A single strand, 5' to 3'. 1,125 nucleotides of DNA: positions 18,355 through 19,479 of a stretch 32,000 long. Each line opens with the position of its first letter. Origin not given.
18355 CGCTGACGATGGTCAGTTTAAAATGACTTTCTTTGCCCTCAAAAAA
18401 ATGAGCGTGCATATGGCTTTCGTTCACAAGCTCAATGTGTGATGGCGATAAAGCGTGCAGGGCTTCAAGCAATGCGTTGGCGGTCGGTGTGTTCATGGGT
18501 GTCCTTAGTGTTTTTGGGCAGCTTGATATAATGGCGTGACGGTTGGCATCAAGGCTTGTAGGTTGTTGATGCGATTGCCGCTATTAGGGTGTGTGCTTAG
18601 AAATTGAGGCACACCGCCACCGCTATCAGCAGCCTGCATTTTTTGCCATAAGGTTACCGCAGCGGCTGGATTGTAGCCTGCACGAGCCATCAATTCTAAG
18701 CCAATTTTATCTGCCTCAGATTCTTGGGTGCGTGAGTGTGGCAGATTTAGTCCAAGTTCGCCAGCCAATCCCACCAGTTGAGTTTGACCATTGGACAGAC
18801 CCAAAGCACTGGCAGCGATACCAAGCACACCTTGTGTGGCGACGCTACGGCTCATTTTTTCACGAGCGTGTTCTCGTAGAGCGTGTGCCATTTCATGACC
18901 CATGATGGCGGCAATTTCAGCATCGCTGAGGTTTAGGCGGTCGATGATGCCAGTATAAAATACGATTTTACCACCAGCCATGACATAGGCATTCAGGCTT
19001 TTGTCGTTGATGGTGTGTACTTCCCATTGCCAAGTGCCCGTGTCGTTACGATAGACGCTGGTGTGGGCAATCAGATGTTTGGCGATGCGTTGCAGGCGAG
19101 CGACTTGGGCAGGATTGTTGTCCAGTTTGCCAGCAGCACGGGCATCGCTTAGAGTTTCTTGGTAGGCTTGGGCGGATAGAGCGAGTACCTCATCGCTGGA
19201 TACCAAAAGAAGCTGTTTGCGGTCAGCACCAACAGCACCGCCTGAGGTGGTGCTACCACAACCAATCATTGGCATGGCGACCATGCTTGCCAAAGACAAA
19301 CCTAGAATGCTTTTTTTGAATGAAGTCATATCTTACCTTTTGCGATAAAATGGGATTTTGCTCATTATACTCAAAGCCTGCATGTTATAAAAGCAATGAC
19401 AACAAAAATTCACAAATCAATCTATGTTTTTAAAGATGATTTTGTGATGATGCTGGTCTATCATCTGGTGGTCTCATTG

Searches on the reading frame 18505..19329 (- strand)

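Call 32: search_protein_families(library=pfam, proteins=[window:18505-19329:-], max_evalue=0.001)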
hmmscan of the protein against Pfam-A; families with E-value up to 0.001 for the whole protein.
window:18505-19329:- (274 aa): 1 family
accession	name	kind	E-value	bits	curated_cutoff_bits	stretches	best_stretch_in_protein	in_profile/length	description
PF01435.24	Peptidase_M48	-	2.5e-37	129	20.3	1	74-259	2-184/186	Peptidase family M48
